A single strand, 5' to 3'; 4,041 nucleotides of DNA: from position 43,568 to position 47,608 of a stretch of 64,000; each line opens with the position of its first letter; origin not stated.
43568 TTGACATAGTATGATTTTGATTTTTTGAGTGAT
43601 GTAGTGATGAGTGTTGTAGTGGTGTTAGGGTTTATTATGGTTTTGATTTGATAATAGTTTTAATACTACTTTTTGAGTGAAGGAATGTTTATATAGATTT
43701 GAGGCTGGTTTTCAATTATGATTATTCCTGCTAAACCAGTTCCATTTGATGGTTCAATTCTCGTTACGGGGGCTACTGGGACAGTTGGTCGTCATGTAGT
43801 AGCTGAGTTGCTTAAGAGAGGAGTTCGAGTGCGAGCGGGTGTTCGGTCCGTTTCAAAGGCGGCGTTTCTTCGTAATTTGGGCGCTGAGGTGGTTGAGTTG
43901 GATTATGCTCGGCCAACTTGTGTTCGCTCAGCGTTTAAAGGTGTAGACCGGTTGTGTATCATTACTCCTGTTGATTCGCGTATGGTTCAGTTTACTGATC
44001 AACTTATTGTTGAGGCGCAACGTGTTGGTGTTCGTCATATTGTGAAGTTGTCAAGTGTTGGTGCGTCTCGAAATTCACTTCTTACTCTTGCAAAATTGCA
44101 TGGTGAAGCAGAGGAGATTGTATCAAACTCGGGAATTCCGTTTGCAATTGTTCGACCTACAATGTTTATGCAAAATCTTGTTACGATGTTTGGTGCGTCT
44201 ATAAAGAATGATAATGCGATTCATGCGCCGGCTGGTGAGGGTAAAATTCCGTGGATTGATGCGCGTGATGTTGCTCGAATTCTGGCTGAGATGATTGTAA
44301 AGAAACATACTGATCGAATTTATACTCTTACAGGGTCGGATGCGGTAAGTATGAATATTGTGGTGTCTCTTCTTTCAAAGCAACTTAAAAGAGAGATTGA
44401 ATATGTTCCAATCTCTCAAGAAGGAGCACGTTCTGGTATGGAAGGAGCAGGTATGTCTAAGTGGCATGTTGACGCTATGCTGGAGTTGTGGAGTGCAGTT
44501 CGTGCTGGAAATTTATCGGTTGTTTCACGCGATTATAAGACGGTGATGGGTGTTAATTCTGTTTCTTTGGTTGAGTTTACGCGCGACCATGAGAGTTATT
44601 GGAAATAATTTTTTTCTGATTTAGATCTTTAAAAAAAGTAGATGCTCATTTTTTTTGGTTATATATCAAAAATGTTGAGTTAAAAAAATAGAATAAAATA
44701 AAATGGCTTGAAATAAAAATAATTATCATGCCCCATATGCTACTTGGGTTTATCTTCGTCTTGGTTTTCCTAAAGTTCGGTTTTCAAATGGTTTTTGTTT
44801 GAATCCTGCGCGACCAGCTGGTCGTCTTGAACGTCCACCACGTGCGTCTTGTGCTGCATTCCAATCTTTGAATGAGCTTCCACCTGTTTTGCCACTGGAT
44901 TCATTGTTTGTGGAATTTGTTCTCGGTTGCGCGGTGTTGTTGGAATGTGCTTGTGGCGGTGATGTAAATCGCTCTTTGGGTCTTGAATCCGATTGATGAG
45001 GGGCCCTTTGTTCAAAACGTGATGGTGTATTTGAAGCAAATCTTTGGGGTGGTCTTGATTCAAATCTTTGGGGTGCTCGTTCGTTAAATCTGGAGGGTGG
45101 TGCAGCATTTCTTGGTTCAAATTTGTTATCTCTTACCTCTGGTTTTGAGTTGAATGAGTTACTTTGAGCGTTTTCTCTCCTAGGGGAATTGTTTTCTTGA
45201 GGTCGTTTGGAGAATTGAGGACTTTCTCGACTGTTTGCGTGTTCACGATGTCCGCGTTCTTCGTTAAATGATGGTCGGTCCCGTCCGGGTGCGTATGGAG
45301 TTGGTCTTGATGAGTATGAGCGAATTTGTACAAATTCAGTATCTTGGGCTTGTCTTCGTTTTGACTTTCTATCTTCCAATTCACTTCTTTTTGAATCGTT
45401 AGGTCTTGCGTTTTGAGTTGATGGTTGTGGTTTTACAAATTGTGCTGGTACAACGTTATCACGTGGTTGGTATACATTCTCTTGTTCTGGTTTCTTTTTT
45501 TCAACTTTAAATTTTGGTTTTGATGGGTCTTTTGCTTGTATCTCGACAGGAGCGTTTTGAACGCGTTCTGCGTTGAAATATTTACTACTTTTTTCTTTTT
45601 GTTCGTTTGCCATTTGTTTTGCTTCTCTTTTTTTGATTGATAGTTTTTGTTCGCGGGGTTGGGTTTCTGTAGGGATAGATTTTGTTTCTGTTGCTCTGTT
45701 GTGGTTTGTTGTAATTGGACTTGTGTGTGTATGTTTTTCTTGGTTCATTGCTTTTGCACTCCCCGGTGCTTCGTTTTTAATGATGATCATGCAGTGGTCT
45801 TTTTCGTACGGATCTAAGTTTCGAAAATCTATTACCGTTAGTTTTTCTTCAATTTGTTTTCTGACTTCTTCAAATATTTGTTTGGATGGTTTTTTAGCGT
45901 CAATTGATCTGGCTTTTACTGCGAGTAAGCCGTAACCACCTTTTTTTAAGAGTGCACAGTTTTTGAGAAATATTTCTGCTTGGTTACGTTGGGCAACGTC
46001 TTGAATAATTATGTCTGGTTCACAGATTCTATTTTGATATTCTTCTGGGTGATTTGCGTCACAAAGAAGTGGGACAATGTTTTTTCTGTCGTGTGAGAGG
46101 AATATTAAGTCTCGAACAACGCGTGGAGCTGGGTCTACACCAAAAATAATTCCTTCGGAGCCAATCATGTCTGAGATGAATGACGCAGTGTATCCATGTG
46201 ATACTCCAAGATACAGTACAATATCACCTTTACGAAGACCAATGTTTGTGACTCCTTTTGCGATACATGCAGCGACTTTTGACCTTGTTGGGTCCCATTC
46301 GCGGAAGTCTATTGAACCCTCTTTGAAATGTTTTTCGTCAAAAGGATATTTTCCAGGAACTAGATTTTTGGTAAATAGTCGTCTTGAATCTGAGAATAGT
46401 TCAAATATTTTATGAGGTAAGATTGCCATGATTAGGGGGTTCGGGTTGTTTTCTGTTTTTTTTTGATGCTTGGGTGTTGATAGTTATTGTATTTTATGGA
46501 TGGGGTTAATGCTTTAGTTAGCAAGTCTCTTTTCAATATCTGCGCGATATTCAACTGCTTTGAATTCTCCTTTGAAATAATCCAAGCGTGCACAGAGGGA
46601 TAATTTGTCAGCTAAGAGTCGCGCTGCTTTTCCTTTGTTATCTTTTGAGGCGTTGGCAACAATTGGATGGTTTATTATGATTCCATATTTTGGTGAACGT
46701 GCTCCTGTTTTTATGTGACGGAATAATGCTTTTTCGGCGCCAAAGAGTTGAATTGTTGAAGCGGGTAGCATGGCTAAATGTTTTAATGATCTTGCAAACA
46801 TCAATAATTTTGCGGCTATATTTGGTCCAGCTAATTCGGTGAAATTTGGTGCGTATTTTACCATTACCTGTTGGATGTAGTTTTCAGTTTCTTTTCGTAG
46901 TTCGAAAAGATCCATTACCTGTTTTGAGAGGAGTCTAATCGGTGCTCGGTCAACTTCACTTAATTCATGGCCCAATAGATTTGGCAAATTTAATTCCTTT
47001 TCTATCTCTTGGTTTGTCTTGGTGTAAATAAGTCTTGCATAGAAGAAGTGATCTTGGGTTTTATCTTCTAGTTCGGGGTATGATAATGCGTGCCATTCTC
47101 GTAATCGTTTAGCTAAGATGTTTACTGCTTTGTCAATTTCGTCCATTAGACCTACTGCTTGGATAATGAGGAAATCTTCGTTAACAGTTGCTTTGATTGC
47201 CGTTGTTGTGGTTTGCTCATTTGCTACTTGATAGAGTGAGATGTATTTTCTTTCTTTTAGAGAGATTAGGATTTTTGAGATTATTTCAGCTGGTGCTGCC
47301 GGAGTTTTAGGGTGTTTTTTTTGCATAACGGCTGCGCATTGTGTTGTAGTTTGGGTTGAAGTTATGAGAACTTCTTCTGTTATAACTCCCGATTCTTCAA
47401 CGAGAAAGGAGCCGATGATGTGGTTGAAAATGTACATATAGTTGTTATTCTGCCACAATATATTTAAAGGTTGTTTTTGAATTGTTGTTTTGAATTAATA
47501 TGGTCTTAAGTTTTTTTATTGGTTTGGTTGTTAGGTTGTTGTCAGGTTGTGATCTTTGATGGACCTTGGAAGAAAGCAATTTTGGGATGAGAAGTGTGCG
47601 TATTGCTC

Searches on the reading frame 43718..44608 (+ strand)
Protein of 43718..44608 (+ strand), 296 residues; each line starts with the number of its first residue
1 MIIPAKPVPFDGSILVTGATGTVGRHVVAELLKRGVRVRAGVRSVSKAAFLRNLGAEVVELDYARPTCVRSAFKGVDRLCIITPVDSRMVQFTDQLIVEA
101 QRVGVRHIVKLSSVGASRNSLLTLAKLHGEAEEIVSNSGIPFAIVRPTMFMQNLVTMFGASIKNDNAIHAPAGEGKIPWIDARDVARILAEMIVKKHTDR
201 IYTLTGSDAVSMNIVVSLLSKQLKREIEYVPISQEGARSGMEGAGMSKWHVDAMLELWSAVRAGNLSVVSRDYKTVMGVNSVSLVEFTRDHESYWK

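Call 57: search_protein_families(library=pfam, proteins=[window:43718-44608:+], max_evalue=0.001)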
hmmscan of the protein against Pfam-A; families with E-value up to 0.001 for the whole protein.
window:43718-44608:+ (296 aa): 7 families
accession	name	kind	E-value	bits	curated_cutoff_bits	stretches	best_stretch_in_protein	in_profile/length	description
PF05368.20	NmrA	-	2.4e-29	103.3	27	1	13-235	4-246/298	NmrA-like family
PF13460.12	NAD_binding_10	-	5.6e-24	85.5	27.2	1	18-193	1-181/184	NAD(P)H-binding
PF01370.27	Epimerase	-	4.5e-12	46.3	20.9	1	14-77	1-66/240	NAD dependent epimerase/dehydratase family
PF16363.11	GDP_Man_Dehyd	-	4.9e-06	26.7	27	0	15-48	1-34/332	GDP-mannose 4,6 dehydratase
PF07993.18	NAD_binding_4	-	1.2e-05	25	20.1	0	16-60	1-48/258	Male sterility protein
PF01073.25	3Beta_HSD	-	0.00062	19.3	22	1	15-110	1-101/280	3-beta hydroxysteroid dehydrogenase/isomerase family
PF04321.23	RmlD_sub_bind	-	0.00088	18.9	27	0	14-82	3-56/287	RmlD substrate binding domain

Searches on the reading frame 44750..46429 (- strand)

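Call 19: search_protein_families(library=pfam, proteins=[window:44750-46429:-], max_evalue=0.001)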
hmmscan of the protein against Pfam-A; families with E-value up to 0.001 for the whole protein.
window:44750-46429:- (559 aa): 1 family
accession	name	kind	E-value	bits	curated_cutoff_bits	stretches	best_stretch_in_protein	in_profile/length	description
PF01269.23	Fibrillarin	-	1.2e-67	227.9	27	1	13-218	17-224/227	Fibrillarin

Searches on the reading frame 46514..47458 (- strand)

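Call 57: search_protein_families(library=pfam, proteins=[window:46514-47458:-], max_evalue=0.001)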
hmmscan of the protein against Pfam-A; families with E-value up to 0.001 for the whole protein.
window:46514-47458:- (314 aa): 1 family
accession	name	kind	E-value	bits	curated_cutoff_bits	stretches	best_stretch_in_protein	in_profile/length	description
PF01798.23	Nop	-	2.3e-54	184.7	25.4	1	104-313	1-227/228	snoRNA binding domain, fibrillarin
